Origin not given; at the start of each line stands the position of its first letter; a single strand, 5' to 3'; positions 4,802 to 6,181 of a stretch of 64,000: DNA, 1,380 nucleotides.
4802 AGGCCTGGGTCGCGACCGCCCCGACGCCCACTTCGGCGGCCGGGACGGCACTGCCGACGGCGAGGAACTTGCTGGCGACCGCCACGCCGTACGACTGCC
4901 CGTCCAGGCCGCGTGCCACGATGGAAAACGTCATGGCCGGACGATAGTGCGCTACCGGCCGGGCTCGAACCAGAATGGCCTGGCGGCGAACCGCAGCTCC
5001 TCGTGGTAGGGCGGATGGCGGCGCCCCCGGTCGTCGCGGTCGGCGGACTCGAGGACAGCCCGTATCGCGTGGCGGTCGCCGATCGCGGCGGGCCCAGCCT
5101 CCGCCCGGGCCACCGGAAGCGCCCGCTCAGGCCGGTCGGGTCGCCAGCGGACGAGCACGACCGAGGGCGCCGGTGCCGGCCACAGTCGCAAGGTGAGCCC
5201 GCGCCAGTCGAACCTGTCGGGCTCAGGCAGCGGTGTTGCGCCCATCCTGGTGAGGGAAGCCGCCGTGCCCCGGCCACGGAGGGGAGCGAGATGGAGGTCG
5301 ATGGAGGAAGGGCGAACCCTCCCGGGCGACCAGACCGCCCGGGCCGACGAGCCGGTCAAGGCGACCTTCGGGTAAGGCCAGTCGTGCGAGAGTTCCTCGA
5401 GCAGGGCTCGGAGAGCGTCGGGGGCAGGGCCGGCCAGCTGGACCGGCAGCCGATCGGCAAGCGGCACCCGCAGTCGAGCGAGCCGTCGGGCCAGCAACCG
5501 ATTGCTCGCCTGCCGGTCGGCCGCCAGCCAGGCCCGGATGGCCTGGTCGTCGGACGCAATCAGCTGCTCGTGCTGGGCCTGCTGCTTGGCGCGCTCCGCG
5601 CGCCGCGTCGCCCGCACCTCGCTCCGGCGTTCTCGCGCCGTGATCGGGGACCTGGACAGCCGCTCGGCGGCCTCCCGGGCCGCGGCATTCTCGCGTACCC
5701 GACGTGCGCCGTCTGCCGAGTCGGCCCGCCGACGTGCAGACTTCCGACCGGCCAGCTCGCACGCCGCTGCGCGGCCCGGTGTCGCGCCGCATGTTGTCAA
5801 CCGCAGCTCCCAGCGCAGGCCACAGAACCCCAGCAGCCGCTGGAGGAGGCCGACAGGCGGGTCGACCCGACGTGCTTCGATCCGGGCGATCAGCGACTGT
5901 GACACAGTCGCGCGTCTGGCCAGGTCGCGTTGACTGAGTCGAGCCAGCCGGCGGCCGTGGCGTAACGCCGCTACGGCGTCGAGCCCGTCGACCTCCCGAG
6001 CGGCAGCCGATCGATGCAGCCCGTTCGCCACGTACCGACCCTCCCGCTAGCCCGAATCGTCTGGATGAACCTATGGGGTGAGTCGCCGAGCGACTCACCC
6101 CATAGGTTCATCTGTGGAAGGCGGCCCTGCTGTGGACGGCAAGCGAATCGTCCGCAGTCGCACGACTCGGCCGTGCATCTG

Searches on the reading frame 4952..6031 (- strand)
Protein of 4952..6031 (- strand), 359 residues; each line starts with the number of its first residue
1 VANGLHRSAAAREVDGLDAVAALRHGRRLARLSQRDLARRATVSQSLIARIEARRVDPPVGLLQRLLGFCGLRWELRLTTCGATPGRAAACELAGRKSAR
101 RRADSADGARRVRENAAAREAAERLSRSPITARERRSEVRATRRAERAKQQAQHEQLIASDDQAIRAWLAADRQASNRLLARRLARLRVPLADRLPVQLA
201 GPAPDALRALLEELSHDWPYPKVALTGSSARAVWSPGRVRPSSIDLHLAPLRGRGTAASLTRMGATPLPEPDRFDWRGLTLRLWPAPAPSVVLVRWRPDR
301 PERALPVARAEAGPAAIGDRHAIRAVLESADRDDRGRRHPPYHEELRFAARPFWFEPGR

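Call 12: search_protein_families(library=pfam, proteins=[window:4952-6031:-], max_evalue=0.01)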
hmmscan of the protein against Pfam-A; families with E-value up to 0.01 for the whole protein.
window:4952-6031:- (359 aa): 2 families
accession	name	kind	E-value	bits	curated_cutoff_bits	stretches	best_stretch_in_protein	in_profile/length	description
PF01381.28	HTH_3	-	5.5e-07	30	23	1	27-73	5-51/55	Helix-turn-helix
PF13560.12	HTH_31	-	1.5e-06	28.9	27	1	21-72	4-56/64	Helix-turn-helix domain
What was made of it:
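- Checked: ORF 4952-6031 (-) carries Pfam HTH_3/HTH_31 at residues 21-73 (call 12).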

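Call 13: search_protein_families(library=ncbifam, proteins=[window:4952-6031:-], max_evalue=0.01)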
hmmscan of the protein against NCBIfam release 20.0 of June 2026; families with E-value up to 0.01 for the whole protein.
window:4952-6031:- (359 aa): 3 families
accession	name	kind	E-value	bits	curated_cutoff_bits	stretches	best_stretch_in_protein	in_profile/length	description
NF007408.0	PRK09943.1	equivalog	0.0003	20.4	211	1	23-72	12-61/185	HTH-type transcriptional regulator PuuR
TIGR03070.1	couple_hipB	subfamily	0.00043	20.2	71.65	1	22-54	6-38/58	type II toxin-antitoxin system Y4mF family antitoxin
TIGR00270.2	TIGR00270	equivalog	0.0025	17.6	110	0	23-66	80-123/159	multiprotein bridging factor aMBF1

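Call 14: find_homologous_proteins(query=window:4952-6031:-)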
Query window:4952-6031:- (359 aa): 15 proteins with E <= 0.001 among 8000 candidates.
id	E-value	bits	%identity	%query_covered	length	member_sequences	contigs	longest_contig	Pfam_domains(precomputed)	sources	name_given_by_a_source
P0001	1.2e-222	757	100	100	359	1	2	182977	PF01381.29,PF13560.13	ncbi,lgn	-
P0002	7.6e-105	369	59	100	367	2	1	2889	PF01381.29,PF13560.13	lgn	-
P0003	1.6e-104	368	59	99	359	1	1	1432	PF01381.29,PF13560.13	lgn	-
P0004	1.8e-95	339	55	98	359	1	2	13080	PF01381.29,PF13560.13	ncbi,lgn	-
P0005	7.9e-91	323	56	94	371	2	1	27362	PF01381.29,PF13560.13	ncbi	-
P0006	1.7e-88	316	53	99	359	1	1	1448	PF01381.29,PF13560.13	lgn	-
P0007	1.2e-82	296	52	91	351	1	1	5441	PF01381.29,PF13560.13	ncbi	ncbi:MAG: helix-turn-helix domain-containing protein, partial [Mycobacteriales bacterium]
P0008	5.0e-82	294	51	99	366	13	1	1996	PF01381.29,PF13560.13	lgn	-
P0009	2.1e-78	282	51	96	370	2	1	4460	PF13560.13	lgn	-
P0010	4.6e-78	281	51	94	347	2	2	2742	PF01381.29,PF13560.13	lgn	-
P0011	4.2e-77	278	48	99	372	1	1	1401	PF01381.29,PF13560.13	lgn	-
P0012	4.1e-76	275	49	95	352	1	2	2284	PF01381.29,PF13560.13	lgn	-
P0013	4.2e-76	275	51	98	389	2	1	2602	PF01381.29,PF13560.13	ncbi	-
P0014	7.7e-73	264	49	94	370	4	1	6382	PF13560.13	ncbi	-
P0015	8.3e-59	218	58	65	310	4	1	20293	PF01381.29,PF13560.13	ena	-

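Call 15: find_encoding_contigs(protein=P0001, flank=3000, max_places=3)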
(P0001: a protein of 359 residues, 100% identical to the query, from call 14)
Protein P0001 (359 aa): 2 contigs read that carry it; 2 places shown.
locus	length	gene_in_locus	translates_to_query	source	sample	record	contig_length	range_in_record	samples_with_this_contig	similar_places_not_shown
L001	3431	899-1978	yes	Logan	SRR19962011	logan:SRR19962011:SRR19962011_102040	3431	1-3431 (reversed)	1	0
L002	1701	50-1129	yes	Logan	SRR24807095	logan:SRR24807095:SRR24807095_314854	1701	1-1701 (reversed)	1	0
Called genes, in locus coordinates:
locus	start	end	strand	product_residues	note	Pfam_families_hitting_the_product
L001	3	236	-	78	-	?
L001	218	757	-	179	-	PF16473:Rv2179c-like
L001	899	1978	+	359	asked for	PF01381:HTH_3 (weak), PF13560:HTH_31 (weak)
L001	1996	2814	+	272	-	PF06267:DUF1028, PF08823:PG_binding_2 (weak)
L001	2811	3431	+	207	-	?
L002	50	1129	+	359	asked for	PF01381:HTH_3 (weak), PF13560:HTH_31 (weak)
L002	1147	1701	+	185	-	?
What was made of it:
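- Checked: It lies 87-90 nt from the likely RNase AS start (GTG 6200 or 6203); an automatic gene call on an independent assembly used GTG 6173, which is 60 nt away (call 15).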

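Call 16: find_encoding_contigs(protein=P0004, flank=4000, max_places=3)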
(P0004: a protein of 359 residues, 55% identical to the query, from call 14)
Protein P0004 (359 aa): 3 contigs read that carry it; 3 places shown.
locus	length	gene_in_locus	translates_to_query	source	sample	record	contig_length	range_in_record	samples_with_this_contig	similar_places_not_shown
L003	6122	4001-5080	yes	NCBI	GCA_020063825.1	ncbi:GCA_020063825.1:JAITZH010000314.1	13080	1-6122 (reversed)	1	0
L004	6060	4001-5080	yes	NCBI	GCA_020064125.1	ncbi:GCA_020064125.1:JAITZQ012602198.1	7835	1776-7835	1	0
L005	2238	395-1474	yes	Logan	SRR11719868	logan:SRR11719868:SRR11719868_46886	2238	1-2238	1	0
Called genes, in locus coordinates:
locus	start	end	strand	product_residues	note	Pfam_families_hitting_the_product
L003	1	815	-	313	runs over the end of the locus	PF00155:Aminotran_1_2, PF01053:Cys_Met_Meta_PP (weak), PF01212:Beta_elim_lyase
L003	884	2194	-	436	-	PF01474:DAHP_synth_2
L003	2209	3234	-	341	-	PF00365:PFK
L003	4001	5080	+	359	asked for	PF13560:HTH_31 (weak), PF01381:HTH_3 (weak)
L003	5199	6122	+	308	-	?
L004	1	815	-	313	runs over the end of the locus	PF00155:Aminotran_1_2, PF01053:Cys_Met_Meta_PP (weak), PF01212:Beta_elim_lyase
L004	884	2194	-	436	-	PF01474:DAHP_synth_2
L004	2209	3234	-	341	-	PF00365:PFK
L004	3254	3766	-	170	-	PF16473:Rv2179c-like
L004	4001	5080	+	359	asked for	PF13560:HTH_31 (weak), PF01381:HTH_3 (weak)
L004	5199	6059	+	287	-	?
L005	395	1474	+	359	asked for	PF13560:HTH_31 (weak), PF01381:HTH_3 (weak)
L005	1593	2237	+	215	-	?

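Call 17: find_encoding_contigs(protein=P0005, flank=4000, max_places=3)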
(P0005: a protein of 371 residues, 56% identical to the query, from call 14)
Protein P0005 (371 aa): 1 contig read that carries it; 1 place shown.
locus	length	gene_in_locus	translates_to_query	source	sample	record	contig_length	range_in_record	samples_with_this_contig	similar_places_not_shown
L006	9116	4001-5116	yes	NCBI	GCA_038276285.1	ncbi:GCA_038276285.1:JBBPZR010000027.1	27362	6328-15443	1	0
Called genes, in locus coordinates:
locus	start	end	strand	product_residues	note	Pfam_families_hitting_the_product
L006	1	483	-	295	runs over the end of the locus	PF02585:PIG-L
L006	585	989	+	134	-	PF14155:DUF4307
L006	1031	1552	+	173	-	PF03449:GreA_GreB_N, PF01272:GreA_GreB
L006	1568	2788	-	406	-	PF00291:PALP, PF01842:ACT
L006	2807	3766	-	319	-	PF00480:ROK, PF01869:BcrAD_BadFG (weak)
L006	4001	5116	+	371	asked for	PF13560:HTH_31, PF01381:HTH_3 (weak)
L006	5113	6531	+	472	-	PF01078:Mg_chelatase (faint), PF00158:Sigma54_activat (faint), PF07728:AAA_5 (faint)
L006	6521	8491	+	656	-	PF27532:Mb0984_helical, PF27098:Rv0959_3rd, PF13519:VWA_2 (weak)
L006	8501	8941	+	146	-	PF10027:DUF2269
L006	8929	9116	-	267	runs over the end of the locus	PF03099:BPL_LplA_LipB, PF02237:BPL_C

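Call 23: find_encoding_contigs(protein=P0002, flank=3000, max_places=2)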
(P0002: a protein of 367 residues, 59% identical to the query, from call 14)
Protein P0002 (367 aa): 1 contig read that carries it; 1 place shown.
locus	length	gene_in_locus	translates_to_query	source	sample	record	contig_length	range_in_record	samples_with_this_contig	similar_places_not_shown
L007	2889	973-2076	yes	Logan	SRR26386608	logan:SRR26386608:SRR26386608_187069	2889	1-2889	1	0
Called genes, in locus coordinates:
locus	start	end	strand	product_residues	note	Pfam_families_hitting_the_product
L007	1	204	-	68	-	?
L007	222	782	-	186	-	PF16473:Rv2179c-like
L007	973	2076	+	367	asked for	PF01381:HTH_3 (weak), PF13560:HTH_31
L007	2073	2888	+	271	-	PF06267:DUF1028, PF08823:PG_binding_2 (weak)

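Call 24: find_encoding_contigs(protein=P0007, flank=3000, max_places=2)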
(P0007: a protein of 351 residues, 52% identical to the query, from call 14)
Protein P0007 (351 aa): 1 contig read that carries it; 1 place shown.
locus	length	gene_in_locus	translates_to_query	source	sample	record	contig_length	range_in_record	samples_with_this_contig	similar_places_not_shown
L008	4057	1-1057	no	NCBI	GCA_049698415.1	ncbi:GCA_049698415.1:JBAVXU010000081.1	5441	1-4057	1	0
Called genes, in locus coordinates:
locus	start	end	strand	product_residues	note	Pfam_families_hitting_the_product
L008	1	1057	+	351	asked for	PF01381:HTH_3 (weak), PF13560:HTH_31 (weak)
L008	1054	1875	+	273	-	PF06267:DUF1028, PF08823:PG_binding_2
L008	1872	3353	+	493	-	PF00370:FGGY_N, PF02782:FGGY_C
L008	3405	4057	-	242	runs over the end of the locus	PF01553:Acyltransferase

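Call 25: find_encoding_contigs(protein=P0014, flank=3000, max_places=2)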
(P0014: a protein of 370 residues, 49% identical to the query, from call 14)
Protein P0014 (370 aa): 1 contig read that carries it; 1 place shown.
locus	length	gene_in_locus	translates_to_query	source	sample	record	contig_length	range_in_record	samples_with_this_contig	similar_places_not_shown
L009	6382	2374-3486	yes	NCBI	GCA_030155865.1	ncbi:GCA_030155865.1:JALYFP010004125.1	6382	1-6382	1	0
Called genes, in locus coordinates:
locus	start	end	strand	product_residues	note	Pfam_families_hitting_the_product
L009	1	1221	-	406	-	PF00291:PALP, PF01842:ACT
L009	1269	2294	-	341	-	PF00480:ROK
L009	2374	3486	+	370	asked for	PF13560:HTH_31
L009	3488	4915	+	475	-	PF00158:Sigma54_activat (faint), PF01078:Mg_chelatase (faint), PF07728:AAA_5 (faint)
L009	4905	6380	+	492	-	?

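Call 26: find_encoding_contigs(protein=P0015, flank=3000, max_places=2)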
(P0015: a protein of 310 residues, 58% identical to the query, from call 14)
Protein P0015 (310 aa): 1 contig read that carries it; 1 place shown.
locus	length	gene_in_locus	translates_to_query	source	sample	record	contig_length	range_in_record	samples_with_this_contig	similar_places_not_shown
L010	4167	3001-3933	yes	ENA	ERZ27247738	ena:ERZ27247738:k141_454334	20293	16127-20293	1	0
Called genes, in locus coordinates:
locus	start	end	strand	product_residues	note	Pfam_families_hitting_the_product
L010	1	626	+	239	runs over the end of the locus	PF00730:HhH-GPD, PF00633:HHH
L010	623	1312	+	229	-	PF00293:NUDIX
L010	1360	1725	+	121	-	PF13473:Cupredoxin_1, PF00127:Copper-bind (faint)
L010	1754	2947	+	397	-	PF02674:Colicin_V, PF00089:Trypsin, PF13365:Trypsin_2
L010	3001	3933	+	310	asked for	PF01381:HTH_3 (weak), PF13560:HTH_31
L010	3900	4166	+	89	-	?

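Call 36: find_related_loci(query=A1, collection=metagenome_contigs, flank=3000)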
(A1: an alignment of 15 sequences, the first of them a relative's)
Query A1 (359 aa) in metagenome_contigs; peptide patterns used: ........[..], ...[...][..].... (x = any residue, [..] = any of these).
600 stretches matched a pattern (row limit reached: there are more); 376 encode a relative of the query (tblastn E <= 1e-3); the best 80 are kept; 80 distinct loci.
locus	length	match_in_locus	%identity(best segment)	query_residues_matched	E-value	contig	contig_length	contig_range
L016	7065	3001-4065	52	1-355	4e-83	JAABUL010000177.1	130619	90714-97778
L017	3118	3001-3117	87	7-45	5e-12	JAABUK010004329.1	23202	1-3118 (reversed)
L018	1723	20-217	47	14-79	6e-10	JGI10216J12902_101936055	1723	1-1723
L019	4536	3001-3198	45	14-79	2e-9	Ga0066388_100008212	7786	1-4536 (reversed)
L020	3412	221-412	48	16-79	2e-9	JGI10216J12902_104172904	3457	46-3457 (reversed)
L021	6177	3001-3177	47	21-79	1e-8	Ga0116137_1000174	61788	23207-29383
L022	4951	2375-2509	64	23-67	2e-8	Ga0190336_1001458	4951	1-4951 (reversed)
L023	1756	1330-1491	56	23-76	2e-8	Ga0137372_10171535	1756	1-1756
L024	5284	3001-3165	47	23-77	4e-8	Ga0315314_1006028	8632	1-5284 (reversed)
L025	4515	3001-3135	56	23-67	4e-8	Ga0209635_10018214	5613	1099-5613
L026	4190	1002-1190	44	17-79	4e-8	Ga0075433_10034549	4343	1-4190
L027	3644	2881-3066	39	1-72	7e-8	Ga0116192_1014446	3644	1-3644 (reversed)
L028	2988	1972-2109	57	23-68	6e-8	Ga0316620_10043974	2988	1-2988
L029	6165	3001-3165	47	23-77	6e-8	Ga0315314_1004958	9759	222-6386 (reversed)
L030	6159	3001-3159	47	23-75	1e-7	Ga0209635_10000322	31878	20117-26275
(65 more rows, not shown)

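Call 40: find_encoding_contigs(protein=P0009, flank=3000, max_places=1)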
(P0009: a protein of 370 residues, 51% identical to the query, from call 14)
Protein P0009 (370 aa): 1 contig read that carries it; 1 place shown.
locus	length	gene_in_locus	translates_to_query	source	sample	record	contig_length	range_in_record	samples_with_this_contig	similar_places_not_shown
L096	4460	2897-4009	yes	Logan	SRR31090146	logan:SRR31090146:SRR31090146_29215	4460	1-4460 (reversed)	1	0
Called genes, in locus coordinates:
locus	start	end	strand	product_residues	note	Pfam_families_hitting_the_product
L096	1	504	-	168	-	?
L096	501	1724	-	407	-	PF00291:PALP, PF01842:ACT (weak)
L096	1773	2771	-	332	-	PF00480:ROK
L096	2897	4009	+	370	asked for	PF13560:HTH_31 (weak)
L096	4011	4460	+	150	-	?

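Call 41: find_encoding_contigs(protein=P0013, flank=3000, max_places=1)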
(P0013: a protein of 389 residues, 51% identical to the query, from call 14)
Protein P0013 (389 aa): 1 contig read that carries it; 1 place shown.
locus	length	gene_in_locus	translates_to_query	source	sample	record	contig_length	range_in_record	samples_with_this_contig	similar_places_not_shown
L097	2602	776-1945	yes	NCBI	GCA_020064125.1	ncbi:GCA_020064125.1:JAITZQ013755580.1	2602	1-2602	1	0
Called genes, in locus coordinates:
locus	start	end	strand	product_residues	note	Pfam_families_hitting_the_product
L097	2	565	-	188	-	?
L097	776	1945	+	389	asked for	PF13560:HTH_31, PF01381:HTH_3 (weak)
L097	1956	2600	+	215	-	?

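Call 42: find_encoding_contigs(protein=P0010, flank=3000, max_places=1)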
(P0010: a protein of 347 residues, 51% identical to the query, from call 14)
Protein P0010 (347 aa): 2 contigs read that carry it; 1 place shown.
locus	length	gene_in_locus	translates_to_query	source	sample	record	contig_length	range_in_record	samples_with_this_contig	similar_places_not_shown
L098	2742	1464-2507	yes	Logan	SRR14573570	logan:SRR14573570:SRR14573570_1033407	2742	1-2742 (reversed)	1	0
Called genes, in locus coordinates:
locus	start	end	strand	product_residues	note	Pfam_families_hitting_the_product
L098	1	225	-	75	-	?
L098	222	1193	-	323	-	PF00480:ROK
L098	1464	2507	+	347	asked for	PF01381:HTH_3 (weak), PF13560:HTH_31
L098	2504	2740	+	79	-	?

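Call 43: find_encoding_contigs(protein=P0003, flank=3000, max_places=1)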
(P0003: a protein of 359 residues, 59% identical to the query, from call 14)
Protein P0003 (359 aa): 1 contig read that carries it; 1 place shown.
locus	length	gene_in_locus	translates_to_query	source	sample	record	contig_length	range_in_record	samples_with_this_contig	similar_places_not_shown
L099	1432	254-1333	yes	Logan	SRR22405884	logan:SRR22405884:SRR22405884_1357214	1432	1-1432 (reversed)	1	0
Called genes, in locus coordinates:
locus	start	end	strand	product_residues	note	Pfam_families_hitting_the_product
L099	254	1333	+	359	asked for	PF13560:HTH_31 (weak), PF01381:HTH_3 (weak)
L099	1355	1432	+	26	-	?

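Call 44: find_encoding_contigs(protein=P0011, flank=3000, max_places=1)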
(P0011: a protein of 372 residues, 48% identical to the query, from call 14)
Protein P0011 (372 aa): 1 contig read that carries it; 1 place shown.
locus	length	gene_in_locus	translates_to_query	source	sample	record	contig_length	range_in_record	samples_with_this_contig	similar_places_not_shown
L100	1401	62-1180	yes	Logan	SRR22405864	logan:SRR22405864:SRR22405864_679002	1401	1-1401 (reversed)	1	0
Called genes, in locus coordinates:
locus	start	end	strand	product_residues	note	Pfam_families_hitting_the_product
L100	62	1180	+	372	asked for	PF13560:HTH_31, PF01381:HTH_3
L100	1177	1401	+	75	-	?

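Call 46: predict_structure(alignment_id=A1)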
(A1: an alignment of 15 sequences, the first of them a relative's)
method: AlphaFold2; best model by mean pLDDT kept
length: 359 residues; sequences in the alignment: 15
mean_pLDDT: 73.2   pTM: 0.56
mean pLDDT of the five models: 73.2, 72.4, 72.2, 64.3, 58.8
residues with pLDDT >= 90: 77; 70-90: 156; 50-70: 75; < 50: 51
segments of 3 or more residues with pLDDT < 50: 1-17, 73-80, 314-317, 339-359
pLDDT, mean of each block of 10 residues (from residue 1): 29 43 63 72 75 64 63 45 68 77 75 92 94 95 92 85 80 81 81 85 85 87 89 80 89 81 92 92 86 79 80 53 67 53 29 26
secondary structure, 60 per line:
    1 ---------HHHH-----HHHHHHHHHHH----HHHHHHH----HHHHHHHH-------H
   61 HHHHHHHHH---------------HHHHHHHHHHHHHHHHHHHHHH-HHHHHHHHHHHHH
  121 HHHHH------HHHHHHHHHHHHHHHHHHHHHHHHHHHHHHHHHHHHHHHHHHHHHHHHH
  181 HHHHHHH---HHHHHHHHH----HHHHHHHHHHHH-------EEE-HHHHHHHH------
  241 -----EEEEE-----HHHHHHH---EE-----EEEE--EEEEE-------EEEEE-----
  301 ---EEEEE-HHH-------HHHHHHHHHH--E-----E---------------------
elements in order: H10-13 H19-29 H34-40 H45-52 H60-69 H85-106 H108-125 H132-187 H191-199 H204-215 E223-225 H227-234 E246-250 H256-262 E273-276 E279-283 E291-295 E304-308 H320-329

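Call 51: fold_search(model_id=the predicted structure, library=pdb)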
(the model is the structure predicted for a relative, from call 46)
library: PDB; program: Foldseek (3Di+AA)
matches with E <= 10: 385; with E <= 0.001: 0
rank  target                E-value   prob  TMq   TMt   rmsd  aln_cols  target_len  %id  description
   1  6rnz_A                3.1e-02  1.00  0.15  0.69   1.8        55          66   27  Crystal structure of the N-terminal HTH DNA-binding domain of the essential repressor DdrO from radiation-resistant De (released 2019-10-09)
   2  6jq1_B                4.2e-02  1.00  0.15  0.38   1.8        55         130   27  Crystal Structure of DdrO from Deinococcus geothermalis (released 2019-08-28)
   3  6b9t_E                4.7e-02  1.00  0.15  0.12   1.7        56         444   16  Crystal structure of MPnS with substrate 2-hydroxyethylphosphonate (2-HEP) and Fe(II) bound (released 2017-12-20)
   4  6jq1_A                4.9e-02  1.00  0.15  0.38   1.8        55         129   27  Crystal Structure of DdrO from Deinococcus geothermalis (released 2019-08-28)
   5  8ezt_B                6.7e-02  1.00  0.15  0.67   2.7        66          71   24  Crystal structure of HipB(Lp) from Legionella pneumophila (released 2023-09-27)
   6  3f51_D                7.5e-02  1.00  0.15  0.54   1.6        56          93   27  Crystal Structure of the clp gene regulator ClgR from Corynebacterium glutamicum (released 2008-11-18)
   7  3f51_A                7.5e-02  1.00  0.16  0.55  10.2        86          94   26  Crystal Structure of the clp gene regulator ClgR from Corynebacterium glutamicum (released 2008-11-18)
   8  6b9t_A                7.9e-02  1.00  0.15  0.12   1.7        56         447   16  Crystal structure of MPnS with substrate 2-hydroxyethylphosphonate (2-HEP) and Fe(II) bound (released 2017-12-20)
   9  7ewc_A                9.2e-02  1.00  0.14  0.62   2.2        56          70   25  Mycobacterium tuberculosis HigA2 (Form I) (released 2022-03-02)
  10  8ezt_A                1.0e-01  1.00  0.15  0.69   2.7        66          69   24  Crystal structure of HipB(Lp) from Legionella pneumophila (released 2023-09-27)
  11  5woq_B                1.0e-01  1.00  0.16  0.58   9.4        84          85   19  Crystal structure of an XRE family protein transcriptional regulator from Mycobacterium smegmatis (released 2017-08-16)
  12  3f51_F                1.0e-01  0.99  0.16  0.54  13.2        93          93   25  Crystal Structure of the clp gene regulator ClgR from Corynebacterium glutamicum (released 2008-11-18)
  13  1adr_MODEL_1_A        1.1e-01  1.00  0.14  0.62   1.5        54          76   20  DETERMINATION OF THE NUCLEAR MAGNETIC RESONANCE STRUCTURE OF THE DNA-BINDING DOMAIN OF THE P22 C2 REPRESSOR (1 (released 1994-01-31)
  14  6b9s_F                1.1e-01  1.00  0.15  0.14   1.7        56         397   16  MPnS crystallized in the absence of substrate (released 2017-12-20)
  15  1x57_MODEL_1_A        1.2e-01  1.00  0.15  0.56   1.7        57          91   28  Solution structures of the HTH domain of human EDF-1 protein (released 2005-11-15)
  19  3clc_A                1.3e-01  1.00  0.14  0.60   1.9        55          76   16  Crystal Structure of the Restriction-Modification Controller Protein C.Esp1396I Tetramer in Complex with its Natural 3 (released 2008-07-29)
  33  3clc_B                1.6e-01  1.00  0.14  0.60   1.9        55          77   16  Crystal Structure of the Restriction-Modification Controller Protein C.Esp1396I Tetramer in Complex with its Natural 3 (released 2008-07-29)
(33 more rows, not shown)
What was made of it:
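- On Autoregulatory operator of an XRE-family (HTH_3) regulator: The fold matches DdrO, ClgR and HipB (call 51).
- Closest known: Restriction-modification controller. Same: XRE fold (call 51). A long composite symmetric operator in a promoter region, occupied by more than one dimer, would be a precedent for a four-box site (general knowledge of the 3clc structure listed in call 51).
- Closest known: Antitoxin-type XRE repressors. Same: HTH fold similarity (call 51), a weak NCBIfam hit to a HipB-like antitoxin subfamily (E = 4e-4, far below cut-off, call 13), and autoregulation through palindromes (general knowledge).
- (5) The N-terminal domain superposes on XRE-family regulators that bind dyad-symmetric operators, such as DdrO, ClgR, HipB, HigA2 and C.Esp1396I (call 51); their repressor roles are from general knowledge.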

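Call 59: list_cluster_members(proteins=[P0001, P0004, P0005])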
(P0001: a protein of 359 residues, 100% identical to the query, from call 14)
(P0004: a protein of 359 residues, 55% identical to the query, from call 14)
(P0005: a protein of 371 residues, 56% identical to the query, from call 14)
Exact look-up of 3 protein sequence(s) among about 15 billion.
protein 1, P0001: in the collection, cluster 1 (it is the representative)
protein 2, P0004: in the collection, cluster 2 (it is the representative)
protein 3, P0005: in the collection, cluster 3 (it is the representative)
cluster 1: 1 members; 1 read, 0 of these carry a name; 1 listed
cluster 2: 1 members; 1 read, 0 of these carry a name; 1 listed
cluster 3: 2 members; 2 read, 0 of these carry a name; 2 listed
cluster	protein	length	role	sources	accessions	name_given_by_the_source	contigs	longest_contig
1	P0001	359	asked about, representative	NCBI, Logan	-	-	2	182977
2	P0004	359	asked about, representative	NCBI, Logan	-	-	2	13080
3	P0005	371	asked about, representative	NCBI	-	-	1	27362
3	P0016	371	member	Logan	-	-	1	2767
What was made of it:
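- Tried and rejected: Cluster look-up: It gave no organism names for the proteins (call 59).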

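Call 62: search_solved_structures(query=A1, max_evalue=0.01)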
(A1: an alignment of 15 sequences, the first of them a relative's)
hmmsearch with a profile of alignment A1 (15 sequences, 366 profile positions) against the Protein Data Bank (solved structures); distinct sequences matched with E-value up to 0.01: 1.
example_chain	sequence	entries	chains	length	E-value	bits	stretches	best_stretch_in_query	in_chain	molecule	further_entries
3eus_A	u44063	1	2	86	0.0061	19.2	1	22-55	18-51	DNA-binding protein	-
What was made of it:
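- Tried and rejected: A PDB sequence profile gave one marginal HTH hit (call 62).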
